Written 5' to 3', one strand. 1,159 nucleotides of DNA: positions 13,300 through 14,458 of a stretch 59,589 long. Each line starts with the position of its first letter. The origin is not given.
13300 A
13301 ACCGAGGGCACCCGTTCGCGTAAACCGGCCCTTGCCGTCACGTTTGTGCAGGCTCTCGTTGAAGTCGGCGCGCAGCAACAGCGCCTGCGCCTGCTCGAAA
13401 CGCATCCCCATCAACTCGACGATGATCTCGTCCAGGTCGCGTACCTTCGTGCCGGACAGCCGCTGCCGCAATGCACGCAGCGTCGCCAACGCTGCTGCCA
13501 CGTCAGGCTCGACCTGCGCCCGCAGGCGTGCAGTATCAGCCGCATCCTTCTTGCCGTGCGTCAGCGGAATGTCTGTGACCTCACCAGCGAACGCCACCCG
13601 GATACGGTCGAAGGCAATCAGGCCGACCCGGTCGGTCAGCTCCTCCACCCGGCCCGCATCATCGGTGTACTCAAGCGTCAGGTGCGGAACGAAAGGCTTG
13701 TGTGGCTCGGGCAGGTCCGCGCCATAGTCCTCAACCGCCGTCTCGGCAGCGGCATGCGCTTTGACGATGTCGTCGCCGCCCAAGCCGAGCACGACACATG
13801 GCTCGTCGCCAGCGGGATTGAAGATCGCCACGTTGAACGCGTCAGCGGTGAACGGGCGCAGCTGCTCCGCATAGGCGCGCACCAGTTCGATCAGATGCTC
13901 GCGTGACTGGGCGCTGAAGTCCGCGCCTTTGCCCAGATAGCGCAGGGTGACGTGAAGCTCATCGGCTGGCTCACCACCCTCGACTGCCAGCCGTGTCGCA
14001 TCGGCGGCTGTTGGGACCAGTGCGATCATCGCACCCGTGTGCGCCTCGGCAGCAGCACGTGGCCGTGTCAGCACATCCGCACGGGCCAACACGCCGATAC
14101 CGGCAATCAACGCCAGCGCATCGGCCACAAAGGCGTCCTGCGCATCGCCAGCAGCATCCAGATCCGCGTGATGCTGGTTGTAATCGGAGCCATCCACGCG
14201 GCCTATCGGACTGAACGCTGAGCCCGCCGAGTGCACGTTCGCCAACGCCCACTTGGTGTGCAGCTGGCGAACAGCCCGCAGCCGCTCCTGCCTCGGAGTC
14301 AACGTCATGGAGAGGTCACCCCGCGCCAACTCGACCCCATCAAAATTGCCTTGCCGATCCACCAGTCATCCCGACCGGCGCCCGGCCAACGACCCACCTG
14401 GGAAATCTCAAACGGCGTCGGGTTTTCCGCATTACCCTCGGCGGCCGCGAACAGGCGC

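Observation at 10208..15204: Giant head-module protein combining a 2H phosphoesterase with an ADP-ribosyltransferase core, plus a GNAT-like neighbour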

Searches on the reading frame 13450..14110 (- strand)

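Call 24: search_solved_structures(query=window:13450-14110:-, max_evalue=1, show_alignments=3)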
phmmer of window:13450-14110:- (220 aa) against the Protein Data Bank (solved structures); distinct sequences matched with E-value up to 1: 5.
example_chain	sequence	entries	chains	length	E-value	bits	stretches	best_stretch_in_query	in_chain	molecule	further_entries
9fi8_HF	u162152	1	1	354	0.039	16.7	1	31-154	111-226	DNA double-strand break repair rad50 ATPase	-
1vdx_A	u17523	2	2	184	0.05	16.4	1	50-164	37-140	Hypothetical protein PH0099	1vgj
4jcu_A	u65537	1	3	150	0.059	16.2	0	139-165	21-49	5-carboxymethyl-2-hydroxymuconate isomerase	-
7sn8_K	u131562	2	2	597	0.11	15.3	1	84-178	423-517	Integrator complex subunit 11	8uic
9fwa_A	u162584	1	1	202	0.28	14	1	43-136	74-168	Retroaldolase 36 (RAD36)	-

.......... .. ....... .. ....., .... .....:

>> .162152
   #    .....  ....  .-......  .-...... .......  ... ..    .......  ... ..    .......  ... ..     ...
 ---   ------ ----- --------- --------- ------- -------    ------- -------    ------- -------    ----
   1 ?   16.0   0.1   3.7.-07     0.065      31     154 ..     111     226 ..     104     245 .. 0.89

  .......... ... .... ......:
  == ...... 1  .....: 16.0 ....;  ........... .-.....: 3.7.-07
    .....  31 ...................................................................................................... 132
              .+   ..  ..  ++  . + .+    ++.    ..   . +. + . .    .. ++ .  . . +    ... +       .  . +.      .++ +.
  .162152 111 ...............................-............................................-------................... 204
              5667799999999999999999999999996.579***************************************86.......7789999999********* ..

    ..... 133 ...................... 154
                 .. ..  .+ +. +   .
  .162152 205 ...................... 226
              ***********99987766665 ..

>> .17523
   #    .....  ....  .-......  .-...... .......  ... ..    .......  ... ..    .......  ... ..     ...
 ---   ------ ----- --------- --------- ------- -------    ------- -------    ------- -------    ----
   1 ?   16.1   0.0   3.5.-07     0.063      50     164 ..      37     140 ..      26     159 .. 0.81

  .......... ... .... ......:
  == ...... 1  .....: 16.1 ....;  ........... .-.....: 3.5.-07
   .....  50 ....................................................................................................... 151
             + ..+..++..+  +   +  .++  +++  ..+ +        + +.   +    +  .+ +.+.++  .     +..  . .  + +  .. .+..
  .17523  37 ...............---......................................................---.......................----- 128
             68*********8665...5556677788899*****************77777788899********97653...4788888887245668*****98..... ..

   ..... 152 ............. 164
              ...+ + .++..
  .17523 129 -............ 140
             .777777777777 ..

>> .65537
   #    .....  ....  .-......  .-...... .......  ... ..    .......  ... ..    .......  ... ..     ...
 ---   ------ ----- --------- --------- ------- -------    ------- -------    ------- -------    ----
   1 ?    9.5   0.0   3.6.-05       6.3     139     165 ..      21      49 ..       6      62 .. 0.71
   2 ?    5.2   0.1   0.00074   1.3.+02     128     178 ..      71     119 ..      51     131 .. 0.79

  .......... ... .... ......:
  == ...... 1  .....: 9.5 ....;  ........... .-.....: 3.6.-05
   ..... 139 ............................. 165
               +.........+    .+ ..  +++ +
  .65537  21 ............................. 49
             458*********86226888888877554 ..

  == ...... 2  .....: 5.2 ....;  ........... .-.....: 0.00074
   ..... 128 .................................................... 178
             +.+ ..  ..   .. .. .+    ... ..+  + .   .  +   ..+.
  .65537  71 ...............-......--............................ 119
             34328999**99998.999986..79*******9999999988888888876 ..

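Call 104: search_solved_structures(query=A4, max_evalue=1, show_alignments=2)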
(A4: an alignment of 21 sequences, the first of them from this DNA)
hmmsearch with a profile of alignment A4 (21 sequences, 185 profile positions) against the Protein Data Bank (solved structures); distinct sequences matched with E-value up to 1: 12.
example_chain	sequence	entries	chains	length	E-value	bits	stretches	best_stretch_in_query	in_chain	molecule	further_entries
1vdx_A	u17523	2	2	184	0.0049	19.8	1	31-130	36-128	Hypothetical protein PH0099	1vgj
5ldi_A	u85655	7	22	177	0.012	18.5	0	30-54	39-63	RNA 2',3'-cyclic phosphodiesterase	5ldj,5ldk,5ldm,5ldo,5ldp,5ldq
4qak_A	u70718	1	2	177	0.012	18.5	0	30-54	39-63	2'-5'-RNA ligase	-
2fyh_A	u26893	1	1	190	0.023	17.6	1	32-130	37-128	putative integral membrane transport protein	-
1iuh_A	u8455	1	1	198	0.044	16.7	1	30-133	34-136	2'-5' RNA Ligase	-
4e2h_A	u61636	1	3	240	0.48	13.3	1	16-66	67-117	Chain length determinant protein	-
4e2c_A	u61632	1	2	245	0.48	13.3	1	16-66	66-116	chimeric WzzB Chain length determinant protein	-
4zm1_A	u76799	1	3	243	0.49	13.3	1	16-66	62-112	Chain length determinant protein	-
4zm5_A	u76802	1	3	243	0.59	13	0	17-66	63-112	Chain length determinant protein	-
5nbz_A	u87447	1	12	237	0.62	12.9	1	16-66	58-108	WzzB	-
4e29_A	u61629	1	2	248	0.69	12.8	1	16-66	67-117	Chimeric WzzB chain length determinant protein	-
6rbg_A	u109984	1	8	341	0.77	12.6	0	16-66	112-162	Chain length determinant protein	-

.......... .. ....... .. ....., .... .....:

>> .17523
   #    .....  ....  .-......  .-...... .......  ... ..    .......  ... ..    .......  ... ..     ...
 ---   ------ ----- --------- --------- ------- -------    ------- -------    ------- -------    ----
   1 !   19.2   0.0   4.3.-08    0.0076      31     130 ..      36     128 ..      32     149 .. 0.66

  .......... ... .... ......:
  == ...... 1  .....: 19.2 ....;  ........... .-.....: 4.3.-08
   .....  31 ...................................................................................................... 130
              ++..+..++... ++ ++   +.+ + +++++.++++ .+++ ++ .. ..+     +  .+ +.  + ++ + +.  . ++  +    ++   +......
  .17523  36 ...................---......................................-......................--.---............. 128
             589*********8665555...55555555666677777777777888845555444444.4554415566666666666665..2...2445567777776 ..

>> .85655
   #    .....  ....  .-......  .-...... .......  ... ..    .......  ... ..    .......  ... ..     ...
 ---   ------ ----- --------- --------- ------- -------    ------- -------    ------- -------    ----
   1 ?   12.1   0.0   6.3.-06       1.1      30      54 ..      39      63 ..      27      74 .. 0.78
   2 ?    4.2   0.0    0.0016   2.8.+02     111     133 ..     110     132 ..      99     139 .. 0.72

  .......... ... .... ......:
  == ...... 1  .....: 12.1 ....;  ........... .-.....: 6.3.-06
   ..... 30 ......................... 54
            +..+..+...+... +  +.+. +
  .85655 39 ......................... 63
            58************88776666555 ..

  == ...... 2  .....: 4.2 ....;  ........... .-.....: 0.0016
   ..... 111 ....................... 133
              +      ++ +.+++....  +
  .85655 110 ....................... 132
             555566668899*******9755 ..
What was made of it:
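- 13508..14056 (-): LigT-like 2H phosphoesterase domain (aa 85-267); H119xT121 and H209xT211. The top five PDB profile hits are all LigT/ThpR-type (call 104).
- On 2H phosphoesterase superfamily (PF13563 / LigT-like): They align with the HxT motifs of PH0099 (calls 24, 104).
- Closest known: LigT/ThpR RNA 2',3'-cyclic phosphodiesterase family. Same: These are the nearest solved relatives of the family profile (call 104).
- Checked: Both motifs align with the HxT motifs of PH0099 (1vdx) (calls 24, 104).
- The 2H domain is closest to housekeeping LigT/ThpR enzymes (call 104), so a late intracellular RNA-end function cannot be excluded.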

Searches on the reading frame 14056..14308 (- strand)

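Call 77: search_protein_families(library=pfam, proteins=[window:14056-14308:-], max_evalue=10)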
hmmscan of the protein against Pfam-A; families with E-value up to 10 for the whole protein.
window:14056-14308:- (84 aa): 1 family
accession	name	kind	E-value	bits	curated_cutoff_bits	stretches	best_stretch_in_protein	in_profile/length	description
PF13150.11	TraL_transposon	-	0.036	14.3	27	1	5-48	23-66/86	Conjugative transposon protein TraL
